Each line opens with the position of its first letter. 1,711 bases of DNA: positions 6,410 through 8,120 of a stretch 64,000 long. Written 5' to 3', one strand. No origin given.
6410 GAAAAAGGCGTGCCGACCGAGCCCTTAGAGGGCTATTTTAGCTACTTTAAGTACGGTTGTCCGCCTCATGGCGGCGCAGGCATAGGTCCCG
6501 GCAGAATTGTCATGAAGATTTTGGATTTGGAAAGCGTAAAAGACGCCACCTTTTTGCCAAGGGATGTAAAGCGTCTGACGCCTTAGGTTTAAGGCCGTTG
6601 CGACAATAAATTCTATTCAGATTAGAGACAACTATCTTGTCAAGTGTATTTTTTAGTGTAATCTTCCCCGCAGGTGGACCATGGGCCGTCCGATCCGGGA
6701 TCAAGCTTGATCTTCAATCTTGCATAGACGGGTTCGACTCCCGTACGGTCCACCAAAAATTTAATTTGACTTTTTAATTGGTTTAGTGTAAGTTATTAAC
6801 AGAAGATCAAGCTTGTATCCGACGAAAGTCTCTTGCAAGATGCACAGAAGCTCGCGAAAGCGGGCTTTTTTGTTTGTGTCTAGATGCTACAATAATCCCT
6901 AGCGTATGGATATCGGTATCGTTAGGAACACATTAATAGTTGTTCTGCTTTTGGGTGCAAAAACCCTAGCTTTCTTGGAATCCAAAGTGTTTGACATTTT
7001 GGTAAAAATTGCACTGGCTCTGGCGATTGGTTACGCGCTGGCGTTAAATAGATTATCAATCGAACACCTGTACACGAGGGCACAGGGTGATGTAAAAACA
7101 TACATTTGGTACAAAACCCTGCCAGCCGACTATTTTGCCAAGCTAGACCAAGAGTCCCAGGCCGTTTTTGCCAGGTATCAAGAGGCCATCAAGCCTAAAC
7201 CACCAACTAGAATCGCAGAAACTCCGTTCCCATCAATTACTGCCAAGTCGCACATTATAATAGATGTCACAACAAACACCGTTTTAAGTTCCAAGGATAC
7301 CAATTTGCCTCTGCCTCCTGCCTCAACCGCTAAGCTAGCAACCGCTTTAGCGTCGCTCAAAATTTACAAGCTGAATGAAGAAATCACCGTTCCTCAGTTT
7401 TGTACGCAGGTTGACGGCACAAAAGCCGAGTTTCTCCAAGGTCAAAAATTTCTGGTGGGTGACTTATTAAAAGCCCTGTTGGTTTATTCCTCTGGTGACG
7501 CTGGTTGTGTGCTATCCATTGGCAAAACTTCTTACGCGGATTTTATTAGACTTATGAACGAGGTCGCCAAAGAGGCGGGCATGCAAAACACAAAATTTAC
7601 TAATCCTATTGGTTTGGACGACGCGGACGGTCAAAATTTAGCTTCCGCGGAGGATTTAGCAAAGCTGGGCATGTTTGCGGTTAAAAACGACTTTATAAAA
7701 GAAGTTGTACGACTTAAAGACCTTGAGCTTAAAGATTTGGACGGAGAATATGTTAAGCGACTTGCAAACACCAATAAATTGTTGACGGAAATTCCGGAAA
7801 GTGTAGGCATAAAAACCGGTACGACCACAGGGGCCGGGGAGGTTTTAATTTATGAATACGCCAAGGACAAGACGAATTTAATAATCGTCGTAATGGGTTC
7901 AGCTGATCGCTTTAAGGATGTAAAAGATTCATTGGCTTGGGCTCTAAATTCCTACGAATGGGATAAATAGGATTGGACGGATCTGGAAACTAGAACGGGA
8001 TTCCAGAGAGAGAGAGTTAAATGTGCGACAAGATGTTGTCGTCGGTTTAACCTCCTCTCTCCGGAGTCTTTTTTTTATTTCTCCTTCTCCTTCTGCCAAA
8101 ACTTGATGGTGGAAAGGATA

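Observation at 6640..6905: tRNA-like structured RNA (T-arm, 7-bp acceptor, encoded CCA) with its own promoter and a downstream attenuator in the leader of the D-Ala-D-Ala carboxypeptidase gene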

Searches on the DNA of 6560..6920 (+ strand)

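Call 4: search_rna_families(source=window, start=6560, end=6920, threshold=evalue, max_evalue=10, show_alignments=5)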
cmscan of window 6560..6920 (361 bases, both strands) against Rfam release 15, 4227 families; matches with E-value up to 10: 5.
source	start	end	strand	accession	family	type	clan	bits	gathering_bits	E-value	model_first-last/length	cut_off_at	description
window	6682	6752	+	RF01852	tRNA-Sec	Gene; tRNA;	CL00001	17.6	47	0.62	1-91/91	no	Selenocysteine transfer RNA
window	6717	6841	-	RF03693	MIR1919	Gene; miRNA;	-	17.6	85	0.67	1-123/123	no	MIR1919 microRNA precursor family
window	6773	6873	+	RF00513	Trp_leader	Cis-reg; leader;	-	17.5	41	0.51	1-100/100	no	Tryptophan operon leader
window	6825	6896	-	RF02621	BSnc120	Gene; sRNA;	-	15.1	114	1.8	1-88/88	no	Brucella sRNA 120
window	6728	6875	+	RF04321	tmRNA_permuted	Gene;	-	13.1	47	1.2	36-102/213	no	permuted transfer-messenger RNA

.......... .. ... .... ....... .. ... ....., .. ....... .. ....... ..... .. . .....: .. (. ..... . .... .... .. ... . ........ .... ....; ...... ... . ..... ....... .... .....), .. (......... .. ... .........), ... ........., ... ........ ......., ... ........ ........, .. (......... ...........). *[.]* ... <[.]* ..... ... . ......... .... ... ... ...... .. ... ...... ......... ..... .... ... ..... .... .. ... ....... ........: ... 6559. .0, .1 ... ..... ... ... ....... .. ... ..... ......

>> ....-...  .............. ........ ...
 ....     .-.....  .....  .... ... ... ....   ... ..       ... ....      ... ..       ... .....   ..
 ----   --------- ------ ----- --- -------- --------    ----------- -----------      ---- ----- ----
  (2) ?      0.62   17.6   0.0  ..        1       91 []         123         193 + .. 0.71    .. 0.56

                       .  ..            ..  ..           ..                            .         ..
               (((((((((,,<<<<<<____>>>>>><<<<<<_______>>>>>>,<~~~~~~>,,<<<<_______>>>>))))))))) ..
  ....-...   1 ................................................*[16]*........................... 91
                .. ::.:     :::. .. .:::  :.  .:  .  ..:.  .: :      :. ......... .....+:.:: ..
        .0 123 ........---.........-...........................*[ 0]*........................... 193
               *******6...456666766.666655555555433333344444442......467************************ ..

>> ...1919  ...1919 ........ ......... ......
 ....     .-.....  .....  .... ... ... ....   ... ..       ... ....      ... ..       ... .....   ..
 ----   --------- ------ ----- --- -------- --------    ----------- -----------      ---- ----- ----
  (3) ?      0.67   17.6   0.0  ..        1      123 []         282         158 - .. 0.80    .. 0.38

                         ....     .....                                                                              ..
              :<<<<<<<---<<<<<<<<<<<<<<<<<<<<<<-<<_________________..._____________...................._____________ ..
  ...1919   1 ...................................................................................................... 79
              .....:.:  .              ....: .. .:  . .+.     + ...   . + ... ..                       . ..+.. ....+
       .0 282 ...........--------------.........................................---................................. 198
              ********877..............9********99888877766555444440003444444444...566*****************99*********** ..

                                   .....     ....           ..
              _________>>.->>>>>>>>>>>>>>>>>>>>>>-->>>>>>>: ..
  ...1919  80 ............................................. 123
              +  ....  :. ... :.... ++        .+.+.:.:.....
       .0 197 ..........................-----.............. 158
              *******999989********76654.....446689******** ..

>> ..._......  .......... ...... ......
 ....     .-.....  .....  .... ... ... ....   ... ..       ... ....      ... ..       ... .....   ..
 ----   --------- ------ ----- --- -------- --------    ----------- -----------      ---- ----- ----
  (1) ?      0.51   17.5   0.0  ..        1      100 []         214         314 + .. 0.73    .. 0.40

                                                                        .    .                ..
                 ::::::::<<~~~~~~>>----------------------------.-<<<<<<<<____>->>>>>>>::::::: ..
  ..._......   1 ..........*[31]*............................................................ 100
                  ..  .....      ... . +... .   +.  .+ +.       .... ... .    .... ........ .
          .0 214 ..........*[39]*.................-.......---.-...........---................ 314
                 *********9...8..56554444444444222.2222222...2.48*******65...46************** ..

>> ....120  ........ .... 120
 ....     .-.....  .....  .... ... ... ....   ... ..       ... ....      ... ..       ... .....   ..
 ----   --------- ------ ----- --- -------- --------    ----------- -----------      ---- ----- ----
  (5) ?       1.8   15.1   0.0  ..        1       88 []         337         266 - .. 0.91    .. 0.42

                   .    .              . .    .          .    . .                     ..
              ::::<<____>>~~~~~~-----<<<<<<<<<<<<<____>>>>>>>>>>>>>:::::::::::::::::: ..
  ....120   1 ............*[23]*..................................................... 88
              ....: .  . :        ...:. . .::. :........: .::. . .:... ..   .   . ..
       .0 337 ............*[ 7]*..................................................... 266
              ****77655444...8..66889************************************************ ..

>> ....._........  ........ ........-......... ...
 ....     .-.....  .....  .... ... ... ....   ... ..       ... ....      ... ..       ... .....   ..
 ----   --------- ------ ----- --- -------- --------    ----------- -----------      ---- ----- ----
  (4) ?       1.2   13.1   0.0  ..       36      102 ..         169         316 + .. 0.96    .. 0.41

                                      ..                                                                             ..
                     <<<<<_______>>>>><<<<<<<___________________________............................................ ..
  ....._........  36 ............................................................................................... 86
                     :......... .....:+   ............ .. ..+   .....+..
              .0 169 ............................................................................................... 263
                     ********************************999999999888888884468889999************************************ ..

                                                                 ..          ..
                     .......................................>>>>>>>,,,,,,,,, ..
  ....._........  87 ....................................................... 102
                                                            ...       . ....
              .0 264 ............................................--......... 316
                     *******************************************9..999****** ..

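Call 32: search_dna_similar(query=window:6590-6900:+, collection=phages, mode=distant, max_evalue=1)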
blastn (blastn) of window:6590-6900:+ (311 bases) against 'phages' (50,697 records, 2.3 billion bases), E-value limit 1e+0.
Records with a match: 33; places in all: 36; records where one place covers at least 80% of the query: 0.
Best place of each record, by identity: 95-99% 2; 90-95% 28; 80-90% 3.
By first word of the organism name: Vibrio 23; Caulobacter 4; Burkholderia 3; Stenotrophomonas 2; Phage 1.
By host as written in the record: - 20; Caulobacter crescentus 2; Caulobacter vibrioides CB15 2; Burkholderia cenocepacia 2; Vibrio splendidus 1; Burkholderia pseudomallei NCTC 13178 1; Vibrio crassostreae 1; Vibrio natriegens Vmax (CCTCC PV 2024008) 1; and 3 more.
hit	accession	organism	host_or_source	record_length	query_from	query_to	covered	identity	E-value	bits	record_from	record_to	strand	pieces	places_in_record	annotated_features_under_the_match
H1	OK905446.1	Vibrio phage VS1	Vibrio splendidus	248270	137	180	14%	81.8%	9e-2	43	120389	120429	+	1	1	record has no annotation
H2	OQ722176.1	Vibrio phage vB_VspM_VS2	Vibrio splendidus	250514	137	180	14%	81.8%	9e-2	43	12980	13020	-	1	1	record has no annotation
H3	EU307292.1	Burkholderia phage Bups phi1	Burkholderia pseudomallei NCTC 13178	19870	250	285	12%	88.9%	2e-3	48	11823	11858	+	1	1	hypothetical protein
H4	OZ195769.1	Vibrio phage D482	Seawater and oysters mix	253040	138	168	10%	90.3%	9e-2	44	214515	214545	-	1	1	hypothetical protein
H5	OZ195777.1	Vibrio phage D480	Seawater and oysters mix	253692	138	168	10%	90.3%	9e-2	44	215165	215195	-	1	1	hypothetical protein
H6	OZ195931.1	Vibrio phage D491s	Seawater and oysters mix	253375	138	168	10%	90.3%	9e-2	44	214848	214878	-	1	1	hypothetical protein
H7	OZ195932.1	Vibrio phage D481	Seawater and oysters mix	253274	138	168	10%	90.3%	9e-2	44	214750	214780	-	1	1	hypothetical protein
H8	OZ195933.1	Vibrio phage D486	Seawater and oysters mix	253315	138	168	10%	90.3%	9e-2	44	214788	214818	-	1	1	hypothetical protein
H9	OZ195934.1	Vibrio phage D483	Seawater and oysters mix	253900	138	168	10%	90.3%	9e-2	44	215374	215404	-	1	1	hypothetical protein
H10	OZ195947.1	Vibrio phage D525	Seawater and oysters mix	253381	138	168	10%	90.3%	9e-2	44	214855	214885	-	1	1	hypothetical protein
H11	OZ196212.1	Vibrio phage D527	Seawater and oysters mix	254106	138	168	10%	90.3%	9e-2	44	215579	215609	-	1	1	hypothetical protein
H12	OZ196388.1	Vibrio phage D485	Seawater and oysters mix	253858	138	168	10%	90.3%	9e-2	44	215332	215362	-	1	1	hypothetical protein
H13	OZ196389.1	Vibrio phage D490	Seawater and oysters mix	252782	138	168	10%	90.3%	9e-2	44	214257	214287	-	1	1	hypothetical protein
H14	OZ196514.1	Vibrio phage K575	Seawater and oysters mix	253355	138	168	10%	90.3%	9e-2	44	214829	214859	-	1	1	hypothetical protein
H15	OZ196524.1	Vibrio phage K491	Seawater and oysters mix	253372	138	168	10%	90.3%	9e-2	44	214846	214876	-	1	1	hypothetical protein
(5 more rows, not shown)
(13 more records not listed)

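Call 33: search_dna_similar(query=window:6590-6900:+, collection=plasmids, mode=distant, max_evalue=1)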
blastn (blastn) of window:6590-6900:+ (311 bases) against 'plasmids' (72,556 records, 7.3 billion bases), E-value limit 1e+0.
Records with a match: 16; places in all: 16; records where one place covers at least 80% of the query: 0.
Best place of each record, by identity: 90-95% 13; 80-90% 3.
By first word of the organism name: Pseudomonas 12; Photobacterium 1; Escherichia 1; Comamonadaceae 1; Rahnella 1.
By predicted mobility (MOB-suite, as given by PLSDB): conjugative 13; non-mobilizable 3.
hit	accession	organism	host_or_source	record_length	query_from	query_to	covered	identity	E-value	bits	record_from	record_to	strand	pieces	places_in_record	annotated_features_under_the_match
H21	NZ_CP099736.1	Photobacterium sp. TY1-4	single cells,sea water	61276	259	291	11%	88.2%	9e-1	41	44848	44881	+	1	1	none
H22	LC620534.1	Escherichia coli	Sus scrofa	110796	259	290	10%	88.2%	9e-1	42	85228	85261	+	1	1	none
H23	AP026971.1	Comamonadaceae bacterium OS-4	-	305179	251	282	10%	87.5%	9e-1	41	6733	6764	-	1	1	none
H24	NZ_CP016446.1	Pseudomonas putida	-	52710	254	281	9%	92.9%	3e-1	43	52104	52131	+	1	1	none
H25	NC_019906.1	Pseudomonas putida HB3267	Homo sapiens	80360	254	281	9%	92.9%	3e-1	43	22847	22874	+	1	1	none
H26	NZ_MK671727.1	Pseudomonas mendocina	-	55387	254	281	9%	92.9%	3e-1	43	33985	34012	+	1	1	none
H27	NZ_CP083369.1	Pseudomonas aeruginosa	Homo sapiens,sputum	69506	254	281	9%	92.9%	3e-1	43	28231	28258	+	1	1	none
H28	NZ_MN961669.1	Pseudomonas monteilii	-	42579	254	281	9%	92.9%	3e-1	43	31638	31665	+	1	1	none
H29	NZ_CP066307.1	Pseudomonas putida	Urochloa reptans,Brachiaria reptans ...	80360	254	281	9%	92.9%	3e-1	43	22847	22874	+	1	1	none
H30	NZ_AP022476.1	Pseudomonas monteilii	-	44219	254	281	9%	92.9%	3e-1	43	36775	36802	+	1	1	none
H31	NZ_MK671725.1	Pseudomonas mosselii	Homo sapiens,bronchial aspirate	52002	254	281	9%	92.9%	3e-1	43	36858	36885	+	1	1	none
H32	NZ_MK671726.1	Pseudomonas mendocina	Homo sapiens,blood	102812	254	281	9%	92.9%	3e-1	43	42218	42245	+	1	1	none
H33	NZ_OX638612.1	Pseudomonas aeruginosa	Homo sapiens,throat culture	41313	254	281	9%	92.9%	3e-1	43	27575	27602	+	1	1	none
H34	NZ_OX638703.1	Pseudomonas aeruginosa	Homo sapiens,blood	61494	254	281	9%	92.9%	3e-1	43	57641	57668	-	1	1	none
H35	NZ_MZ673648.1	Pseudomonas aeruginosa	-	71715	254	281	9%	92.9%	3e-1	43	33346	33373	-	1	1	none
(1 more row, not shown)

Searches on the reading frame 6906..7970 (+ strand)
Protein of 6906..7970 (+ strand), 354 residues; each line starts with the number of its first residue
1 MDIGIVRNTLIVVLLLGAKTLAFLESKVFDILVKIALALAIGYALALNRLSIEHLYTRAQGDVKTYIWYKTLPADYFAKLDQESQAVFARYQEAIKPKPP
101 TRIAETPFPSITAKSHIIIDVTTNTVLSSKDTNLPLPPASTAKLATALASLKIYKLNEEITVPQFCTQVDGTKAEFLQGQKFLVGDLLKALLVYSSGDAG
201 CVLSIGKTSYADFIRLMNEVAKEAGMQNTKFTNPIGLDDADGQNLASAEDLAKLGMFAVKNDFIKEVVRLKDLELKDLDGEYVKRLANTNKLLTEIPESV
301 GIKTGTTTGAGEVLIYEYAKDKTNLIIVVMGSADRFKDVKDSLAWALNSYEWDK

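Call 7: search_protein_families(library=pfam, proteins=[window:6906-7970:+])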
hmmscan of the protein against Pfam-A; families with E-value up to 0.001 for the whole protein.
window:6906-7970:+ (354 aa): 3 families
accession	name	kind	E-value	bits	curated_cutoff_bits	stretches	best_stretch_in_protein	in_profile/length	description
PF00768.25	Peptidase_S11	-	3.7e-37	128.5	27.6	1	109-332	8-237/239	D-alanyl-D-alanine carboxypeptidase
PF02113.21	Peptidase_S13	-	7.9e-05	22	22.8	1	114-161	18-66/444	D-Ala-D-Ala carboxypeptidase 3 (S13) family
PF13354.11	Beta-lactamase2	-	9.2e-05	22.3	22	1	119-254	5-142/214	Beta-lactamase enzyme family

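Call 56: find_homologous_proteins(query=window:6906-7967:+, max_evalue=1e-60)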
Query window:6906-7967:+ (354 aa): 83 proteins with E <= 1e-60 among 8000 candidates.
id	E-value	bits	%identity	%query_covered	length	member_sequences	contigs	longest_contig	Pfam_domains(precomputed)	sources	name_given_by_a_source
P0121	5.5e-226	767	100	100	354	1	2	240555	PF00768.26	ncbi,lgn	-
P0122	9.7e-190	648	83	99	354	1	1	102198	PF02113.21,PF00768.26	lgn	-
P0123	1.1e-179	615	78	100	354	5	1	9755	PF00768.26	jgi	-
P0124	2.0e-179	614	79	99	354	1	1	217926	PF00768.26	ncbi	-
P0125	3.6e-172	590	79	96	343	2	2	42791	PF00768.26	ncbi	-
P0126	7.7e-172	589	76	99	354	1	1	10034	PF02113.21,PF00768.26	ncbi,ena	-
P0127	7.9e-170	583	76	100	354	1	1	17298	PF00768.26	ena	-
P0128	1.5e-166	572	74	99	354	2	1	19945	PF02113.21,PF00768.26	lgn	-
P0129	2.9e-165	568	74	100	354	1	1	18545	PF00768.26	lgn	-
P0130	4.7e-163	560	70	100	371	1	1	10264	PF00768.26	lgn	-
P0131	7.2e-163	560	72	100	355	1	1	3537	PF02113.21,PF00768.26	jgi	jgi:D-alanyl-D-alanine carboxypeptidase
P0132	1.3e-160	552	71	100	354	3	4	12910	PF00768.26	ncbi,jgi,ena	-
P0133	1.3e-157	542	69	100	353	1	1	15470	PF00768.26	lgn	-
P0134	4.4e-157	541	69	100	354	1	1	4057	PF00768.26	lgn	-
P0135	1.7e-156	539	70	100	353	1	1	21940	PF00768.26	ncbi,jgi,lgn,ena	ncbi:MAG: hypothetical protein WC988_03840 [Patescibacteria group bacterium]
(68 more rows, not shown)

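Call 57: find_encoding_contigs(protein=P0121, flank=10000, max_places=4)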
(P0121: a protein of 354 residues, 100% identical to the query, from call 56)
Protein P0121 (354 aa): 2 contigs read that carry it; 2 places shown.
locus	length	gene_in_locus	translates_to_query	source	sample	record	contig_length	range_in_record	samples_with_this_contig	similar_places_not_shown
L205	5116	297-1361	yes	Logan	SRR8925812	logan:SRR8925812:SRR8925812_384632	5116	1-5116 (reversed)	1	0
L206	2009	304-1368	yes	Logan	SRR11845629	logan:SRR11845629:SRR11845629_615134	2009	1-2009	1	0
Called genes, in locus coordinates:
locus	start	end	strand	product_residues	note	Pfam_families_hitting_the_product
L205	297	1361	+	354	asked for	PF00768:Peptidase_S11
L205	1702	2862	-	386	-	-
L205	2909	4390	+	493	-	PF00749:tRNA-synt_1c, PF19269:Anticodon_2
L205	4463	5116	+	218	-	?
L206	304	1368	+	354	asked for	PF00768:Peptidase_S11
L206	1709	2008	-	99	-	?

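Call 58: find_encoding_contigs(protein=P0122, flank=2500, max_places=2)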
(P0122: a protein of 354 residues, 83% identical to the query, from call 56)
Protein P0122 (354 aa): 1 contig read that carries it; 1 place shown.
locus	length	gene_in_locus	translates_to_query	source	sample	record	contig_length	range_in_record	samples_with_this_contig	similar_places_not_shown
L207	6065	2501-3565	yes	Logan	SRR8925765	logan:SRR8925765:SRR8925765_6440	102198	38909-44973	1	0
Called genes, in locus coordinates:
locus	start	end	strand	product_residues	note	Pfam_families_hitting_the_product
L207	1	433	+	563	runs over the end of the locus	PF01368:DHH, PF02272:DHHA1, PF17768:RecJ_OB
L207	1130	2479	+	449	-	PF01336:tRNA_anti-codon, PF00152:tRNA-synt_2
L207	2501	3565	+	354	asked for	PF00768:Peptidase_S11, PF02113:Peptidase_S13 (faint)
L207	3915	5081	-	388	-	-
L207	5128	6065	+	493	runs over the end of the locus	PF00749:tRNA-synt_1c, PF19269:Anticodon_2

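Call 59: find_encoding_contigs(protein=P0124, flank=2500, max_places=2)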
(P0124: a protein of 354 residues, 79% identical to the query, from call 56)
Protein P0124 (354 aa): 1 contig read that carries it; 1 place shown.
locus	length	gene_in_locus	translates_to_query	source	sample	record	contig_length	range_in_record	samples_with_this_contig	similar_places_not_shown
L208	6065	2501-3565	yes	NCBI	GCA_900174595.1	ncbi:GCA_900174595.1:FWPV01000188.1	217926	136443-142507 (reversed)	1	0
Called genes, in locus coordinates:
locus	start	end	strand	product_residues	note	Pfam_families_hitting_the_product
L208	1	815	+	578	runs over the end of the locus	PF01368:DHH, PF02272:DHHA1, PF17768:RecJ_OB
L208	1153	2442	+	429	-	PF01336:tRNA_anti-codon, PF00152:tRNA-synt_2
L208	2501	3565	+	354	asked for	PF00768:Peptidase_S11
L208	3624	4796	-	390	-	-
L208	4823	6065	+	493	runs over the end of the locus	PF00749:tRNA-synt_1c, PF19269:Anticodon_2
